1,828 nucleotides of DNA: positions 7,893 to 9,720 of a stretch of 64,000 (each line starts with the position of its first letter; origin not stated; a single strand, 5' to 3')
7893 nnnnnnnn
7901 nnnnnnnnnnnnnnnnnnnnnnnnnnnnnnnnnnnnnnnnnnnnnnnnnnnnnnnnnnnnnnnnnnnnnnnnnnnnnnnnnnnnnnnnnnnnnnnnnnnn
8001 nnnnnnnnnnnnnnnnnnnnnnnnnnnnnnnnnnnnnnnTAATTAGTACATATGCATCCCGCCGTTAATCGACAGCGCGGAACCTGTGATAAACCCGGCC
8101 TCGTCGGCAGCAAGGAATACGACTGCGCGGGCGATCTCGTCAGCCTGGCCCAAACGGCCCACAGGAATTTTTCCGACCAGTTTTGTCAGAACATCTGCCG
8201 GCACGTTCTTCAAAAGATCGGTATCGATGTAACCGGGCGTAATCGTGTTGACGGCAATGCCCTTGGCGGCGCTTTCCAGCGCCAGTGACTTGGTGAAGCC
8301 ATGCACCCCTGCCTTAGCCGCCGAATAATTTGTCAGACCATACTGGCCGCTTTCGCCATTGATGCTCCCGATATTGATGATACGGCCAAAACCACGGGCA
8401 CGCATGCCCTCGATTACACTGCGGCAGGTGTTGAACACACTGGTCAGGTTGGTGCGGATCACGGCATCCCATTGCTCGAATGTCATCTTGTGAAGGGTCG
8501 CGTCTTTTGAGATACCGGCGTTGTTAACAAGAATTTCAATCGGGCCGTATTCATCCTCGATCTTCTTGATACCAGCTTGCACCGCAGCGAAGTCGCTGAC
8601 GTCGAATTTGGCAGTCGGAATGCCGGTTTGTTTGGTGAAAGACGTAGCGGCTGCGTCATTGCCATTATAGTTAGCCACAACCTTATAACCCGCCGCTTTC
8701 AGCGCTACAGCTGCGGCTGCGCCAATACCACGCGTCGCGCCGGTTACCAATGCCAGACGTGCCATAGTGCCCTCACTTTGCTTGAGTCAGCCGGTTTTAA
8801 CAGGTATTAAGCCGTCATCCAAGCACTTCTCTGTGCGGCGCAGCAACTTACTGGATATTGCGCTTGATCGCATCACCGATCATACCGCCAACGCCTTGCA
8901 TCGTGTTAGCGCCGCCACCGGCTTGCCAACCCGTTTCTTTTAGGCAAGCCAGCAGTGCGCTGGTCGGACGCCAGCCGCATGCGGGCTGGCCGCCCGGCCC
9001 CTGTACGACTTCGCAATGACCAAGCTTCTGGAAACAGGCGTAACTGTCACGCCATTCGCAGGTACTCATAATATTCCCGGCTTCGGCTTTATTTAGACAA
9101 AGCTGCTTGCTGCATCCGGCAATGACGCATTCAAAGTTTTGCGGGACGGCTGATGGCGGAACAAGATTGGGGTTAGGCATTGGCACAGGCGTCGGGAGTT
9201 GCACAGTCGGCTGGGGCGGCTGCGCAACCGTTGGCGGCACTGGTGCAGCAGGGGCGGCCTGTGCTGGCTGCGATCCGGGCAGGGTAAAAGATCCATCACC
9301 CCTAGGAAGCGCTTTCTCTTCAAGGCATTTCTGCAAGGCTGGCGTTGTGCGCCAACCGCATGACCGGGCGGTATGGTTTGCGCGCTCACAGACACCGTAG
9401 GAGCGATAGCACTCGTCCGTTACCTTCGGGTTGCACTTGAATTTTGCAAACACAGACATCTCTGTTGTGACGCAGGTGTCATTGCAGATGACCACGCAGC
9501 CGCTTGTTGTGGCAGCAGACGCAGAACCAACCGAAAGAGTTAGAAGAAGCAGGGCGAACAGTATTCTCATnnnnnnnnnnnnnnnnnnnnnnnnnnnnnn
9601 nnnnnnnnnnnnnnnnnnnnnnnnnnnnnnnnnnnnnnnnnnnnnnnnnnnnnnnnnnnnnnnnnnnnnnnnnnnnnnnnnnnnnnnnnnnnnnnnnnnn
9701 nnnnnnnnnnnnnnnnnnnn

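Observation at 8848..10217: Novel secreted 8-cysteine domain present in three copies across two genes embedded inside the PHB operon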

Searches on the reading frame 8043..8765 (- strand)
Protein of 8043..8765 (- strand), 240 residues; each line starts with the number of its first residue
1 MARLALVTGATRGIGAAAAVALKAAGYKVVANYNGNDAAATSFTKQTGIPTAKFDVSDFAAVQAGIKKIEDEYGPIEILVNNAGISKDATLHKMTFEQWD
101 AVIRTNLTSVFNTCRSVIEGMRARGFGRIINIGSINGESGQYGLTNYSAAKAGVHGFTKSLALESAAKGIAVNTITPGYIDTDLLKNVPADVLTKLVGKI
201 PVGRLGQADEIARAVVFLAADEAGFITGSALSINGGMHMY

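Call 3: search_protein_families(library=pfam, proteins=[window:8043-8765:-], max_evalue=1)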
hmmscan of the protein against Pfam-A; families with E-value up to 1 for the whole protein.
window:8043-8765:- (240 aa): 7 families
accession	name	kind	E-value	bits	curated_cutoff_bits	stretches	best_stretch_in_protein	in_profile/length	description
PF13561.12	adh_short_C2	-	1.5e-59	201.9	27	1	9-238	1-236/236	Enoyl-(Acyl carrier protein) reductase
PF00106.31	adh_short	-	6.5e-57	192.6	26.6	1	4-190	2-192/195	short chain dehydrogenase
PF08659.16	KR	-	7.6e-14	52.5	22.6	1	6-162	4-164/180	KR domain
PF23441.1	SDR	-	9.6e-06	25.6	27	1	149-238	165-256/258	SDR-like rossmann domain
PF01370.27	Epimerase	-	3.7e-05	23.7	20.9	1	5-134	1-115/240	NAD dependent epimerase/dehydratase family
PF13460.12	NAD_binding_10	-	0.00098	19.5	27.2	1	9-142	1-109/184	NAD(P)H-binding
PF15353.11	HECA_N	-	0.034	14.7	27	1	64-116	13-64/102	Headcase N-terminal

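Call 4: search_protein_families(library=ncbifam, proteins=[window:8043-8765:-], max_evalue=1)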
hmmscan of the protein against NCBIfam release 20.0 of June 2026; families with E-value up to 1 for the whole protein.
window:8043-8765:- (240 aa): 237 families (the best 25 are shown)
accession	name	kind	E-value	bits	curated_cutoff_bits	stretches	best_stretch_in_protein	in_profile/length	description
TIGR01829.1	AcAcCoA_reduct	subfamily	3.2e-98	328.2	302.1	1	3-239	1-242/242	acetoacetyl-CoA reductase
NF009464.0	PRK12824.1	subfamily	3.7e-90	301.9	269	1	1-239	1-244/245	3-oxoacyl-ACP reductase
TIGR01830.1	3oxo_ACP_reduc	equivalog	1.1e-77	261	297.75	1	5-237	1-238/239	3-oxoacyl-[acyl-carrier-protein] reductase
NF004197.0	PRK05653.1-1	equivalog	4.7e-77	259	332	1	3-239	8-248/249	3-oxoacyl-ACP reductase FabG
NF009548.0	PRK12938.1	equivalog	8.1e-77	258.3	472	1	3-239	4-245/246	3-ketoacyl-ACP reductase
NF009466.0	PRK12826.1-2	subfamily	4.6e-73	245.7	222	1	1-239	2-246/248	3-oxoacyl-ACP reductase FabG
NF004198.0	PRK05653.1-3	equivalog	2.9e-72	243.1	296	1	3-239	8-248/248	3-oxoacyl-ACP reductase FabG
NF009546.0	PRK12935.1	equivalog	3.8e-68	229.7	418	1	3-239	7-247/247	acetoacetyl-CoA reductase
NF004199.0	PRK05653.1-4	equivalog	6.6e-66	222.4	301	1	4-239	7-247/247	3-oxoacyl-ACP reductase FabG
NF053542.1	FlxB_rubin_SDR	equivalog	2.4e-64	217.4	340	1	4-237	2-239/239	flexirubin biosynthesis SDR family reductase FlxB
NF004200.0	PRK05653.1-5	equivalog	3e-63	213.6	273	1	1-237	1-241/242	3-oxoacyl-ACP reductase FabG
NF040605.2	mycolic_FabG1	exception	9.8e-58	195.7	420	1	3-239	2-231/233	3-oxoacyl-ACP reductase FabG1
NF047420.2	EF_P_mod_YmfI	equivalog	7e-57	192.9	238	1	5-237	2-235/236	elongation factor P 5-aminopentanone reductase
NF009093.0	PRK12429.1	subfamily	9e-57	192.3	258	1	3-239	6-258/259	3-hydroxybutyrate dehydrogenase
NF042966.1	AcAcCoAred_PhaB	equivalog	2e-56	191.3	436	1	4-238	10-239/240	acetoacetyl-CoA reductase PhaB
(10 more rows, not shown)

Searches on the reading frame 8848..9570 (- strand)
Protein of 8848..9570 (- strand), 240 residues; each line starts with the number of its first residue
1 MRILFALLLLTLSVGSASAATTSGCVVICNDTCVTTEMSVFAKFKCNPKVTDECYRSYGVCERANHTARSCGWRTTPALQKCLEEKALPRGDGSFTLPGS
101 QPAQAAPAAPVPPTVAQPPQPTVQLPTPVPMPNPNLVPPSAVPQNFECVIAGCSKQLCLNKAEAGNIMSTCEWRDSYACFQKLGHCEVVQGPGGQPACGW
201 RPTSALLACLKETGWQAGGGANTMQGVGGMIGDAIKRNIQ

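Call 3: search_protein_families(library=pfam, proteins=[window:8848-9570:-], max_evalue=1)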
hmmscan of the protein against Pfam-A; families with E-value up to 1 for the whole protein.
window:8848-9570:- (240 aa): 0 families

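Call 4: search_protein_families(library=ncbifam, proteins=[window:8848-9570:-], max_evalue=1)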
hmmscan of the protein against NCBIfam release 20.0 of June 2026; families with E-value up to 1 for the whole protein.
window:8848-9570:- (240 aa): 2 families
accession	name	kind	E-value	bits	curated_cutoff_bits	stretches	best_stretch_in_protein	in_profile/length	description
TIGR04292.1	heavy_Cys_CGP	equivalog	1.4e-10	40.7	200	1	146-214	130-192/381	CGP-CTERM-anchored Cys-rich protein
TIGR04289.1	heavy_Cys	domain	7.8e-09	36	50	1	147-191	7-48/52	eight-cysteine-cluster domain-containing protein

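Call 7: find_homologous_proteins(query=window:8848-9570:-, max_evalue=0.001)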
Query window:8848-9570:- (240 aa): 1 proteins with E <= 0.001 among 2785 candidates.
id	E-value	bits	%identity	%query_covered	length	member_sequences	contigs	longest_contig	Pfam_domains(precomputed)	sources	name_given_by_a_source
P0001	9.8e-158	541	98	100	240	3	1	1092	PF27854.1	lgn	-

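Call 12: find_related_loci(query=window:8848-9570:-, collection=genome_contigs, flank=8000)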
Query window:8848-9570:- (240 aa) in genome_contigs; peptide patterns used: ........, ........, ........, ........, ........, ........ (x = any residue, [..] = any of these).
43 stretches matched a pattern, but none encodes a relative of the query by tblastn (E <= 1e-3).

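Call 13: find_encoding_contigs(protein=P0001, flank=10000)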
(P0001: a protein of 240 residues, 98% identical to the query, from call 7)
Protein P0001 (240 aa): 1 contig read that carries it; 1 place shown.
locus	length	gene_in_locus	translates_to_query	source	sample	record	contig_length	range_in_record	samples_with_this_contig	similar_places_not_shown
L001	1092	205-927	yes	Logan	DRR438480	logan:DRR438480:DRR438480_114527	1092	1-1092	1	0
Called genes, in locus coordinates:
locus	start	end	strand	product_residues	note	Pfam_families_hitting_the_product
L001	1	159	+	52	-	?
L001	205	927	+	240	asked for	PF27854:Heavy_Cys_CGP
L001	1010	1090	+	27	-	?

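Call 14: find_encoding_contigs(protein=window:8848-9570:-, flank=10000)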
Protein window:8848-9570:- (240 aa): 1 contig read that carries it; 1 place shown.
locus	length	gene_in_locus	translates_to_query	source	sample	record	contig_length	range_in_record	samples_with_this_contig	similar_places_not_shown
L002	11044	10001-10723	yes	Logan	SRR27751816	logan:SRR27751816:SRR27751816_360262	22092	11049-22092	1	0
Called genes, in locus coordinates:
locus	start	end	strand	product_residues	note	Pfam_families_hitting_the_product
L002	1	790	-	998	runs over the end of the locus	PF00912:Transgly, PF00905:Transpeptidase (weak)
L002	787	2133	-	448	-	PF13393:tRNA-synt_His, PF03129:HGTP_anticodon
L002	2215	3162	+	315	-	PF00437:T2SSE, PF20720:nSTAND3 (faint)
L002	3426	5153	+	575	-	PF08447:PAS_3, PF00990:GGDEF, PF00563:EAL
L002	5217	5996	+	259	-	PF00563:EAL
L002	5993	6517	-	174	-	PF07879:PHB_acc_N, PF05233:PHB_acc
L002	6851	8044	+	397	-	PF00561:Abhydrolase_1, PF12697:Abhydrolase_6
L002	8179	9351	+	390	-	PF00108:Thiolase_N, PF02803:Thiolase_C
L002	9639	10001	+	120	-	PF07883:Cupin_2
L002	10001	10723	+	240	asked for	PF27854:Heavy_Cys_CGP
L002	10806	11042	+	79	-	?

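Call 81: search_protein_families(library=padloc, proteins=[window:8848-9570:-], max_evalue=0.01)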
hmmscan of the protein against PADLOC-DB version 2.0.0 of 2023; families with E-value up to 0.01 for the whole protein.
window:8848-9570:- (240 aa): 0 families

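Call 82: search_protein_families(library=phrogs, proteins=[window:8848-9570:-], max_evalue=0.01)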
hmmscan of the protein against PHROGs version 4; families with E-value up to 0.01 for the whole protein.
window:8848-9570:- (240 aa): 0 families

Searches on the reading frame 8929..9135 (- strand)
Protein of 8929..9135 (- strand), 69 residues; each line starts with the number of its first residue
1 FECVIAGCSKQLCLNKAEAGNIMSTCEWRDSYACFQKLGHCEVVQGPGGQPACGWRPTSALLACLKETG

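Call 73: predict_structure(alignment_id=A6)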
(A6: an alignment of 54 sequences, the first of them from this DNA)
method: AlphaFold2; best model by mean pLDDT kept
length: 69 residues; sequences in the alignment: 54
mean_pLDDT: 94.5   pTM: 0.77
mean pLDDT of the five models: 94.5, 94.4, 94.0, 93.9, 93.7
residues with pLDDT >= 90: 56; 70-90: 13; 50-70: 0; < 50: 0
segments of 3 or more residues with pLDDT < 50: none
pLDDT, mean of each block of 10 residues (from residue 1): 94 95 90 97 94 97 95
secondary structure, 60 per line:
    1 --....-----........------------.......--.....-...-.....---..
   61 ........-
elements in order: E3-6 E12-15 H16-19 H32-38 E41-45 E51-55 H59-68
